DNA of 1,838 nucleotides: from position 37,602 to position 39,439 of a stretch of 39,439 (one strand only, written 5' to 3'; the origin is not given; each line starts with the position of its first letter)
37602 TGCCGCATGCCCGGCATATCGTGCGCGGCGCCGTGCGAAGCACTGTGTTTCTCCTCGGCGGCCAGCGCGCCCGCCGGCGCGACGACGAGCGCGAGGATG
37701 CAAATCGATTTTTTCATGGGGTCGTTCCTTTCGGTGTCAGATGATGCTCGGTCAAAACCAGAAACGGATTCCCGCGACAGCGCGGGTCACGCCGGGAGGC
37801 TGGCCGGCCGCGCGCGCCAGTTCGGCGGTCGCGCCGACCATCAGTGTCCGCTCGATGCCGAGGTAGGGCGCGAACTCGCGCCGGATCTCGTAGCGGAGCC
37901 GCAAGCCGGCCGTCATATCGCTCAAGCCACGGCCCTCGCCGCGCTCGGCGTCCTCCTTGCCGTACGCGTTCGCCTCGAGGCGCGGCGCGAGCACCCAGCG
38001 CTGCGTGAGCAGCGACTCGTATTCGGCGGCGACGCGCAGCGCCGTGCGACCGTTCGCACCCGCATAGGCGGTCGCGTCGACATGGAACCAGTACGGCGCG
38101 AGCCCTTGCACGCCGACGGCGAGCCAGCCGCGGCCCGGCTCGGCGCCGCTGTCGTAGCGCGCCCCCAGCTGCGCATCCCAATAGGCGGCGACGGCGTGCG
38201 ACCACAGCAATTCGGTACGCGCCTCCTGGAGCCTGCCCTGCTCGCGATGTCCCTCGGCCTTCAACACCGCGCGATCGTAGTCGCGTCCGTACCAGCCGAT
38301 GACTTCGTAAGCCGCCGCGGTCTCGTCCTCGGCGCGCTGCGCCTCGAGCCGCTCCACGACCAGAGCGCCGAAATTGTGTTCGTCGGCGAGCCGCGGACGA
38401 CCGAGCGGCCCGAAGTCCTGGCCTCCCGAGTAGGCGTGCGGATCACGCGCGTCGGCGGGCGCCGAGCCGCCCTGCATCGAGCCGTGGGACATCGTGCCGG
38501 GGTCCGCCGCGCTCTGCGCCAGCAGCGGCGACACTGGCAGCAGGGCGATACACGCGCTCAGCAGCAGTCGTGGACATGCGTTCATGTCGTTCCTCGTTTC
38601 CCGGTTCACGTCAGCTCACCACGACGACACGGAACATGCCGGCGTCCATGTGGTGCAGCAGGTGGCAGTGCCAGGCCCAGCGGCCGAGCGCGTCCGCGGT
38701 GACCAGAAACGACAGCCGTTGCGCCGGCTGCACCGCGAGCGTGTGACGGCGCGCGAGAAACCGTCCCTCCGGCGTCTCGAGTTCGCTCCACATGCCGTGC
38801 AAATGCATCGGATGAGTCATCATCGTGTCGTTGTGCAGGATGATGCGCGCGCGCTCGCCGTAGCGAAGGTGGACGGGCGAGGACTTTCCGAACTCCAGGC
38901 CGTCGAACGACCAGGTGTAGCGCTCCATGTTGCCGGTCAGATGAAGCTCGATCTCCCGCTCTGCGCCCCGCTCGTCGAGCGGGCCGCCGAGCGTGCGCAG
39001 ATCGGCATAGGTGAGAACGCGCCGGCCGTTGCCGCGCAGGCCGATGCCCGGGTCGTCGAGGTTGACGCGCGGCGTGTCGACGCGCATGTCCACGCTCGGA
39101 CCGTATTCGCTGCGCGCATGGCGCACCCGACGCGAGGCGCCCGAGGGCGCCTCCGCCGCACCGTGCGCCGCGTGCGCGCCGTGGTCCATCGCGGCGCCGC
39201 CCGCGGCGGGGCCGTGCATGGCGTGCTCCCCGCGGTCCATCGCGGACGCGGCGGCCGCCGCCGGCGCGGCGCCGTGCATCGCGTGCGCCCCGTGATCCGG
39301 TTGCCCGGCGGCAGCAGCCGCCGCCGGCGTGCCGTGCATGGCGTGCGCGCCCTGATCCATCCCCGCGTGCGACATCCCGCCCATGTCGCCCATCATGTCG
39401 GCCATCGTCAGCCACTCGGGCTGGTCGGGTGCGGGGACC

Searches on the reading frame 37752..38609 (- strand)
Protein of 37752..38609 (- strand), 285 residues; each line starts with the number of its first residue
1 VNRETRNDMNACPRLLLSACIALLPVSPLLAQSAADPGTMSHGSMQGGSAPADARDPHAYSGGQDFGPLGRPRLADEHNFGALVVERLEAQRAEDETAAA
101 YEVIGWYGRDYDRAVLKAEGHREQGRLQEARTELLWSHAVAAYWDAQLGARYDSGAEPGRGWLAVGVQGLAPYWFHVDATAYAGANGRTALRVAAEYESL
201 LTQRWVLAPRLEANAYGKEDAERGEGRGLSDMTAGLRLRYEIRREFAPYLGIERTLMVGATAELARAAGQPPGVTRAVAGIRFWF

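Call 8: search_protein_families(library=pfam, proteins=[window:37752-38609:-])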
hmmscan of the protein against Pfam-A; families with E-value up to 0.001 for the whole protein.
window:37752-38609:- (285 aa): 1 family
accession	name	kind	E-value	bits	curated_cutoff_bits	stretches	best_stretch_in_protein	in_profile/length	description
PF05275.17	CopB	-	6.6e-82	274.6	27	1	80-285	2-208/208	Copper resistance protein B precursor (CopB)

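Call 42: find_encoding_contigs(protein=window:37752-38609:-, flank=10000, max_places=6)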
Protein window:37752-38609:- (285 aa): no gene with exactly this product is on record in the collection.

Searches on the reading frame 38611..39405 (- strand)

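Call 25: search_protein_families(library=pfam, proteins=[window:38611-39405:-], max_evalue=0.01)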
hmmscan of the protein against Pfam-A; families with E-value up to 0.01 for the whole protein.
window:38611-39405:- (264 aa): 2 families
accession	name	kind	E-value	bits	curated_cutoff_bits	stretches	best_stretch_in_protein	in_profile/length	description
PF07731.20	Cu-oxidase_2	-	8e-28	97.4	20.4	1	149-263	5-133/137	Multicopper oxidase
PF07732.21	Cu-oxidase_3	-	0.0023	18.5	21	1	156-263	9-114/119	Multicopper oxidase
